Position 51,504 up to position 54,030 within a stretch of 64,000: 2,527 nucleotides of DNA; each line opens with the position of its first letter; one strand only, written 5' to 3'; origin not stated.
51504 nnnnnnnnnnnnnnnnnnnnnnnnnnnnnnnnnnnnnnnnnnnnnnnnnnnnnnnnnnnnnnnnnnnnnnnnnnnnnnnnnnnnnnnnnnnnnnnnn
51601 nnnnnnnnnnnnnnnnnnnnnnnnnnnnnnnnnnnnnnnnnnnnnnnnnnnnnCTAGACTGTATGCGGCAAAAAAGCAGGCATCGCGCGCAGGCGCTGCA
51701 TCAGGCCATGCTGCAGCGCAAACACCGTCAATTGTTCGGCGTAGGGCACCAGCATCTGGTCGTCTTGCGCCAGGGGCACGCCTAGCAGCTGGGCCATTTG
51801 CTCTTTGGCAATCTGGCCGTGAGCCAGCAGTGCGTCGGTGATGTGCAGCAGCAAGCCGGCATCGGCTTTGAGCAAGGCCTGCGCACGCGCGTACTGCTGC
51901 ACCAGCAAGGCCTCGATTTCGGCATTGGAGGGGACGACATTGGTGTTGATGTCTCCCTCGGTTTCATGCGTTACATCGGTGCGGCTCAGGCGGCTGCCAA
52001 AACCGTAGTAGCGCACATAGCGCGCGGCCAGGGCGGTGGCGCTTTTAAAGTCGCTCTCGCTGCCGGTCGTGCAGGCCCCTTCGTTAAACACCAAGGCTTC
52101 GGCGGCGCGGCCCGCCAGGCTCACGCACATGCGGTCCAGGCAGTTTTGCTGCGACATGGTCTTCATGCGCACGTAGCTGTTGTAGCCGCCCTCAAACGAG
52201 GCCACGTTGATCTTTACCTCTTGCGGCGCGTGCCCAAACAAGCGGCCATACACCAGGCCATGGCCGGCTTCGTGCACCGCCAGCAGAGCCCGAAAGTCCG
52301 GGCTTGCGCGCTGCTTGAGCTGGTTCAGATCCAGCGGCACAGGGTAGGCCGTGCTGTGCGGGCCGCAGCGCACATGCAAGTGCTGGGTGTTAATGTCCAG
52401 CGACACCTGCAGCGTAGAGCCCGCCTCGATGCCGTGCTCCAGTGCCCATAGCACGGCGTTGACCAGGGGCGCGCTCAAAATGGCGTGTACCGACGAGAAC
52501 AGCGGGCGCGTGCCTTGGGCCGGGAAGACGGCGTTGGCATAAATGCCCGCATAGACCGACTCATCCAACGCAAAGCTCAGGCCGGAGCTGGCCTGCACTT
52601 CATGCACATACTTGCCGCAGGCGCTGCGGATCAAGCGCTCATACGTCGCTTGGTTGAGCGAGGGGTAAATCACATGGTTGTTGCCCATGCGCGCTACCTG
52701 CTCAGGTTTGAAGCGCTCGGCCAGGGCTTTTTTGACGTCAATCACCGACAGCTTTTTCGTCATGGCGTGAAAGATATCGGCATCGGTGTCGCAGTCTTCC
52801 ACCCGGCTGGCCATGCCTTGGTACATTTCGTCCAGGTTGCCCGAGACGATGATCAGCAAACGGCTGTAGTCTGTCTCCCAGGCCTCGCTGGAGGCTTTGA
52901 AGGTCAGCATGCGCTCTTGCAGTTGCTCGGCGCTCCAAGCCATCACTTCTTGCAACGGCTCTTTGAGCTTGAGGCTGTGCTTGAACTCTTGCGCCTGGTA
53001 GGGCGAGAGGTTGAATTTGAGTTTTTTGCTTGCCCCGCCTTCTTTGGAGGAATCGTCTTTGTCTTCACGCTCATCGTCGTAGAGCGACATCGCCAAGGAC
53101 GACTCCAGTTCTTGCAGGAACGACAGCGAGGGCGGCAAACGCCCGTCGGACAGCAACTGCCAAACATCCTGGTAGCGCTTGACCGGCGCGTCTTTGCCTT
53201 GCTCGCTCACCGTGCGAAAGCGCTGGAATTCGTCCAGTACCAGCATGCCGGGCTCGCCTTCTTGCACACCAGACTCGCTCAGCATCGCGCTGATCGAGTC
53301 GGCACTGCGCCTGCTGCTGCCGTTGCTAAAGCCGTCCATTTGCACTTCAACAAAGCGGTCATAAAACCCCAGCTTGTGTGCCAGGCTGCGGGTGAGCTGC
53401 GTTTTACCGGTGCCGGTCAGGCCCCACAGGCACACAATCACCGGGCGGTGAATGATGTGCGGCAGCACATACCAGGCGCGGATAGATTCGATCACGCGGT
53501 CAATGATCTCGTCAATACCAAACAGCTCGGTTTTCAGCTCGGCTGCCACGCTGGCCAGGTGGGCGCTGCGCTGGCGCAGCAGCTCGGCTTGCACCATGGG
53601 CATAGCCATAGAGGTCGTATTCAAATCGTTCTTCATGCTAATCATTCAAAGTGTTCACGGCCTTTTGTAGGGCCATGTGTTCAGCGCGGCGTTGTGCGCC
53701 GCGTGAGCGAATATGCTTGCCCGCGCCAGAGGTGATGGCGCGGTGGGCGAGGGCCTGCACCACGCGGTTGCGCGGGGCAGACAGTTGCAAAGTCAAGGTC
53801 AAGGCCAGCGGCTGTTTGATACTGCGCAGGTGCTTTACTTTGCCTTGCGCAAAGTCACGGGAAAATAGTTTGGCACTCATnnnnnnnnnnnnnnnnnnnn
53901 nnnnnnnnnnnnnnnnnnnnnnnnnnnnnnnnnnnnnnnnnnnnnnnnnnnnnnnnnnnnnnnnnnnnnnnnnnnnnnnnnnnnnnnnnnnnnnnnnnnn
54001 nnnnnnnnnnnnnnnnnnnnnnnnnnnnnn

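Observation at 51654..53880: Two-gene module: soluble ClpB-D2-like AAA+ / FtsH-type M41 protease fusion coupled to an 80-aa basic protein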

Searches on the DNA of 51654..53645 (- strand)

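Call 87: search_rna_families(sources=[L002, L004, L019, L022, L035, L038, L040, L043, L058, L064, L075, L079, L082, L076], threshold=gathering)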
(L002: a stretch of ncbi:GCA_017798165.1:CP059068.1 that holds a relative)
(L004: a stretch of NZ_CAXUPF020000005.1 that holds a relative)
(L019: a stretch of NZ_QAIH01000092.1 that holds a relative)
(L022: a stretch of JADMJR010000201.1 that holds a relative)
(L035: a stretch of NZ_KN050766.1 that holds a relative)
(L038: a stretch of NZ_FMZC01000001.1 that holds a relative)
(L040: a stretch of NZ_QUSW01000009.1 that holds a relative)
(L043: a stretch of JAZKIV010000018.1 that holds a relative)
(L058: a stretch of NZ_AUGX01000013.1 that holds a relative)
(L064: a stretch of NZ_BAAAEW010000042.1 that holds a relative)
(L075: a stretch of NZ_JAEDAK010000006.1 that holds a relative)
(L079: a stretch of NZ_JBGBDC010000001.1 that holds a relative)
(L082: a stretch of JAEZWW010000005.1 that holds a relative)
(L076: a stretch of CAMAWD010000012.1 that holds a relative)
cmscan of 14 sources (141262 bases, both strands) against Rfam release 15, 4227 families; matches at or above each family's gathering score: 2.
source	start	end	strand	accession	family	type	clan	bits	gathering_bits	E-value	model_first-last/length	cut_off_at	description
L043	7827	7938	+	RF00504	Glycine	Cis-reg; riboswitch;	CL00125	50.7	32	4e-07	1-94/94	no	Glycine riboswitch aptamer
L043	7732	7823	+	RF00504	Glycine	Cis-reg; riboswitch;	CL00125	33.7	32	0.012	1-94/94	no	Glycine riboswitch aptamer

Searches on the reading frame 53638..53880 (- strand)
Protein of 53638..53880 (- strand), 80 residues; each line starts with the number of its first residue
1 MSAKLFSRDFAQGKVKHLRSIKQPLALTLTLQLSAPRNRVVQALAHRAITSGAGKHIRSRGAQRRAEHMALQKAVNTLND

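Call 3: search_protein_families(library=pfam, proteins=[window:53638-53880:-], max_evalue=0.1)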
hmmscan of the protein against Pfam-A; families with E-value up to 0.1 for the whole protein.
window:53638-53880:- (80 aa): 0 families

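Call 4: search_protein_families(library=ncbifam, proteins=[window:53638-53880:-], max_evalue=0.1)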
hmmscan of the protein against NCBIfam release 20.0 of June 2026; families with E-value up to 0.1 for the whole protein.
window:53638-53880:- (80 aa): 0 families

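Call 5: search_protein_families(library=padloc, proteins=[window:53638-53880:-], max_evalue=0.1)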
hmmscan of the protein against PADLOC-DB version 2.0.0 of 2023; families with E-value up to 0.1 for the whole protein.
window:53638-53880:- (80 aa): 0 families

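Call 9: find_homologous_proteins(query=window:53638-53880:-, max_evalue=0.01)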
Query window:53638-53880:- (80 aa): 54 proteins with E <= 0.01 among 55 candidates.
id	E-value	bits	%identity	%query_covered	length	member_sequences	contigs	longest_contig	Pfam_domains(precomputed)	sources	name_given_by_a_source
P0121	1.6e-42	160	100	100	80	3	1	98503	-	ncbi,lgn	-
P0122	5.9e-39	148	94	100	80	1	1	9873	-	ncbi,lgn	-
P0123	1.0e-36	141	90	100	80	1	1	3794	-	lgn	-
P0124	2.4e-36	140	90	100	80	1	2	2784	-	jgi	jgi:hypothetical protein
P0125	8.1e-35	135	86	100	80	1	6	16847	-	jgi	jgi:hypothetical protein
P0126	8.1e-35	135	89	100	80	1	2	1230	-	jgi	jgi:hypothetical protein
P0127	2.3e-34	134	87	99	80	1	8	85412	-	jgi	jgi:hypothetical protein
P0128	7.7e-34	132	85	100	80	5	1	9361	-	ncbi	-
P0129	1.2e-33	132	84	100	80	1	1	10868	-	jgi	jgi:hypothetical protein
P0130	1.9e-33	131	85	100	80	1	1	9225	-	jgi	jgi:hypothetical protein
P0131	2.1e-33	131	85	100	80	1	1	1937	-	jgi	jgi:hypothetical protein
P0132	2.3e-33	131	84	100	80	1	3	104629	-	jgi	jgi:hypothetical protein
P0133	6.4e-33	129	83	100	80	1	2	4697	-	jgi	jgi:hypothetical protein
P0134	6.9e-33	129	84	100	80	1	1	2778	-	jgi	jgi:hypothetical protein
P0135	1.4e-32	128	82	99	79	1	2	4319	-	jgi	jgi:hypothetical protein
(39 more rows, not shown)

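Call 15: search_protein_families(library=phrogs, proteins=[window:53638-53880:-], max_evalue=0.1)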
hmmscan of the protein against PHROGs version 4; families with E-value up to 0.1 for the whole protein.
window:53638-53880:- (80 aa): 2 families
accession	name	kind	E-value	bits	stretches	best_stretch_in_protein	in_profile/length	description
phrog_280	-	head and packaging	0.019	16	1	11-55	44-88/143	virion structural protein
phrog_23176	-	unknown function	0.057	14.8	1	19-64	21-61/155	-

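Call 39: search_solved_structures(query=A1, max_evalue=10, show_alignments=3)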
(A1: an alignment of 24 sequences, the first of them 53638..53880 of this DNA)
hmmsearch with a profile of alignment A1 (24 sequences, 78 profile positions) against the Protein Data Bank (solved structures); distinct sequences matched with E-value up to 10: 2.
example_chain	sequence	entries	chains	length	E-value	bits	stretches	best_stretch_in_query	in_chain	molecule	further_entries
6sg9_F4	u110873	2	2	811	0.031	17.5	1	8-73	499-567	mt-SAF4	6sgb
9hny_F4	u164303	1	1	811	0.36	14.1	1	8-73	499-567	Methyltranfer_dom domain-containing protein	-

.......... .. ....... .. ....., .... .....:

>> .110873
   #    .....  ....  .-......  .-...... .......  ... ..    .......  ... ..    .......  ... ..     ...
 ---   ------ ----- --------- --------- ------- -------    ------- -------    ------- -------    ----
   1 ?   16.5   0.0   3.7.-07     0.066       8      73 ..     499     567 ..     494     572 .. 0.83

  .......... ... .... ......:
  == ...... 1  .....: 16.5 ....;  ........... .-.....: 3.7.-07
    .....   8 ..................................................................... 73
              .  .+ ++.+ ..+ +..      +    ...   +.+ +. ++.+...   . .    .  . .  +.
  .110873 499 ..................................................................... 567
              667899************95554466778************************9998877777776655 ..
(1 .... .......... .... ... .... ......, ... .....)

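Call 40: search_protein_families(library=pfam, alignment_id=A1, max_evalue=10)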
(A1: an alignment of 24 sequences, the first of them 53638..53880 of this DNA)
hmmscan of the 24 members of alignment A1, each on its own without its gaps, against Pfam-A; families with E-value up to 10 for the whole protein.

A. member 1, window:53638-53880:- (80 aa): 0 families

B. families by the number of members that match (of 24 scanned): 2 families
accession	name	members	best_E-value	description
PF15858.10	LCE6A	4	0.1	Late cornified envelope protein 6A family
PF15360.11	Apelin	1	0.15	APJ endogenous ligand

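Call 83: predict_structure(alignment_id=A6)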
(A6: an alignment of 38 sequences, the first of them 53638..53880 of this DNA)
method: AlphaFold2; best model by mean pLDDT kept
length: 80 residues; sequences in the alignment: 38
mean_pLDDT: 65.8   pTM: 0.29
mean pLDDT of the five models: 65.8, 62.5, 61.4, 60.2, 58.4
residues with pLDDT >= 90: 0; 70-90: 29; 50-70: 49; < 50: 2
segments of 3 or more residues with pLDDT < 50: none
pLDDT, mean of each block of 10 residues (from residue 1): 57 63 54 61 69 62 82 78
secondary structure, 60 per line:
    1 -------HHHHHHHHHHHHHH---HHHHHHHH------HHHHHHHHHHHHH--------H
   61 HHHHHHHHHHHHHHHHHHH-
elements in order: H8-21 H25-32 H39-51 H60-79

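Call 90: find_related_loci(query=A6, collection=metagenome_contigs, flank=2500)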
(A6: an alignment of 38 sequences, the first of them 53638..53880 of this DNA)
Query A6 (80 aa) in metagenome_contigs; peptide patterns used: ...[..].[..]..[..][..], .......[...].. (x = any residue, [..] = any of these).
340 stretches matched a pattern; 62 encode a relative of the query (tblastn E <= 1e-3); 62 distinct loci.
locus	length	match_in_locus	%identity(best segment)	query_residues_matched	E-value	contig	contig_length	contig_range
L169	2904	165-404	76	1-80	3e-34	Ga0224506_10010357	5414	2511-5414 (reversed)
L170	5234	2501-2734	76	1-80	9e-33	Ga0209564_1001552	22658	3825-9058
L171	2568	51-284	75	1-80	3e-32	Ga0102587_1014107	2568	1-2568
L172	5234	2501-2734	75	1-80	8e-32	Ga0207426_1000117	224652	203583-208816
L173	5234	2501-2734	75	1-80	1e-31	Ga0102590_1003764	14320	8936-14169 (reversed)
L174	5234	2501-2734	74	1-80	8e-32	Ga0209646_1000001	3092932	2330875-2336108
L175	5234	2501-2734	74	1-80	2e-31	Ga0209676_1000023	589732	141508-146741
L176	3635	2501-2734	74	1-80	2e-31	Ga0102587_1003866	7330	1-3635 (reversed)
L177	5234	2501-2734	74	1-80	3e-31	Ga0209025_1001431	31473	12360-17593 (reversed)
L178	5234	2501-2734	73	1-80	1e-30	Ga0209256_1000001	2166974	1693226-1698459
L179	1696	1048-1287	64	1-80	3e-28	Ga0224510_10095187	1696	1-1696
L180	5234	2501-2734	67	1-79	3e-28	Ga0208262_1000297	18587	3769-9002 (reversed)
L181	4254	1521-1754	67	1-79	3e-28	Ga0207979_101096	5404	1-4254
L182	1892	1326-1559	67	1-79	3e-28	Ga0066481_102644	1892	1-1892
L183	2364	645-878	67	1-79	1e-27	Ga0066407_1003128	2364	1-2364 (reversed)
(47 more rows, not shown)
